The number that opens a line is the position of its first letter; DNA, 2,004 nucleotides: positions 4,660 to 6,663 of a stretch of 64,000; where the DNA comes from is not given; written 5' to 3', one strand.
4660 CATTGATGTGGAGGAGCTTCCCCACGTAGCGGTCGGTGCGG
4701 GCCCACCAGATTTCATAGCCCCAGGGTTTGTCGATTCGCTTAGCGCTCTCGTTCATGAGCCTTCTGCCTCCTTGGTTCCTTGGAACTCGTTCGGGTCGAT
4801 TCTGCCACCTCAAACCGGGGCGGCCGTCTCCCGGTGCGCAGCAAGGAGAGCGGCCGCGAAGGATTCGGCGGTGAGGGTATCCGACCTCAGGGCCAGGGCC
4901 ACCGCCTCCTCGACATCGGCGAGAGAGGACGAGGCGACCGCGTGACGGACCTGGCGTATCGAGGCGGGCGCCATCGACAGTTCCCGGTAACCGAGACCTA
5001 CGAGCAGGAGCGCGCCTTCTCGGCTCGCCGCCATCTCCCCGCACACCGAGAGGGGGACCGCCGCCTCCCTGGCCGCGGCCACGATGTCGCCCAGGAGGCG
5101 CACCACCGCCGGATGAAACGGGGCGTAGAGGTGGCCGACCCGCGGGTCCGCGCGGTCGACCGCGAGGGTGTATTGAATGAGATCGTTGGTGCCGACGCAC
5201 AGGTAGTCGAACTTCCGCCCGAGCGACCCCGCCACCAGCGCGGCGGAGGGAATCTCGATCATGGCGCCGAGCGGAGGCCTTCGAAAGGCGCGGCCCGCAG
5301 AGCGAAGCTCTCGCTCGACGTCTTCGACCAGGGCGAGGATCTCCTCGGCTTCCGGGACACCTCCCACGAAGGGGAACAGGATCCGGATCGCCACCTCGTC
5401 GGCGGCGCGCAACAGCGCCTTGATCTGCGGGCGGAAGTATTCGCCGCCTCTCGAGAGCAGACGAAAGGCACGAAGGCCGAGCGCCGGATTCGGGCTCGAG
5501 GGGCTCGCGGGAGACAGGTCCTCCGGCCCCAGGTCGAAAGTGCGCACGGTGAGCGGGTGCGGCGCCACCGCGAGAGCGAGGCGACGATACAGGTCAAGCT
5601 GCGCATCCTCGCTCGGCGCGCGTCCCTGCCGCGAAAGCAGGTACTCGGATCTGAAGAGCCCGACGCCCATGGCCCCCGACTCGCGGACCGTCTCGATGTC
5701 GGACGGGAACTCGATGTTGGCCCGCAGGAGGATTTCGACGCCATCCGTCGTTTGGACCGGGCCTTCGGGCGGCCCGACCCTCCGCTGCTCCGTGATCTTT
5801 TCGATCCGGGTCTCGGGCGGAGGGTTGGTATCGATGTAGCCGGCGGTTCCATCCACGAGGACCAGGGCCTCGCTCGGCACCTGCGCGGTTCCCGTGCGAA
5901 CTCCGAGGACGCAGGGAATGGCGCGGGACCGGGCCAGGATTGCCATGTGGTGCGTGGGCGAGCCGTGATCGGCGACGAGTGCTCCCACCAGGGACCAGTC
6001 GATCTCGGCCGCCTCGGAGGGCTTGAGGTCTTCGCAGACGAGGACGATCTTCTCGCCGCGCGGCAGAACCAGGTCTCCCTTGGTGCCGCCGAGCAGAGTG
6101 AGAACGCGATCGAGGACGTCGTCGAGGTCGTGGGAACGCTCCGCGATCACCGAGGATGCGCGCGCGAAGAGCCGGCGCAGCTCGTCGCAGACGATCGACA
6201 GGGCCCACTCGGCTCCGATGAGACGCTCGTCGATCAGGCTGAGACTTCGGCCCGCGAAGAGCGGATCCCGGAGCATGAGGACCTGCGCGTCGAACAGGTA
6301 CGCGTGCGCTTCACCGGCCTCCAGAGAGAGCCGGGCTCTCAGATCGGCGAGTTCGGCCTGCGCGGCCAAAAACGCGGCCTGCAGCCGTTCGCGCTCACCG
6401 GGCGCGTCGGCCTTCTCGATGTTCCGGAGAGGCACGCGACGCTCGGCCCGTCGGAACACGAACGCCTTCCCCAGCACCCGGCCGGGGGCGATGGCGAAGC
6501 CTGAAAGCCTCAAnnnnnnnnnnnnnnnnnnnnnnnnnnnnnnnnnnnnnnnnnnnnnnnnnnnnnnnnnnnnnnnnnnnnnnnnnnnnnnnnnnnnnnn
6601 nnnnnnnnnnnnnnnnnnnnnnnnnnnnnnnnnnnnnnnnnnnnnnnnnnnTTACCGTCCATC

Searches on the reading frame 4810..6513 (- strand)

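Call 58: search_protein_families(library=pfam, proteins=[window:4810-6513:-], max_evalue=0.0001)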
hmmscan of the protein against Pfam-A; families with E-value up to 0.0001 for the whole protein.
window:4810-6513:- (567 aa): 3 families
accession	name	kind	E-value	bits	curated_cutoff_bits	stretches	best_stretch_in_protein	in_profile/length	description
PF02896.24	PEP-utilizers_C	-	7.1e-77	258.9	22.8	1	252-529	11-291/293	PEP-utilising enzyme, PEP-binding domain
PF05524.18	PEP-utilisers_N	-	8.8e-23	81.2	24.4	1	5-126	2-121/121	PEP-utilising enzyme, N-terminal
PF00391.29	PEP-utilizers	-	4.2e-17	62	23.1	1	155-225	4-72/72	PEP-utilising enzyme, mobile domain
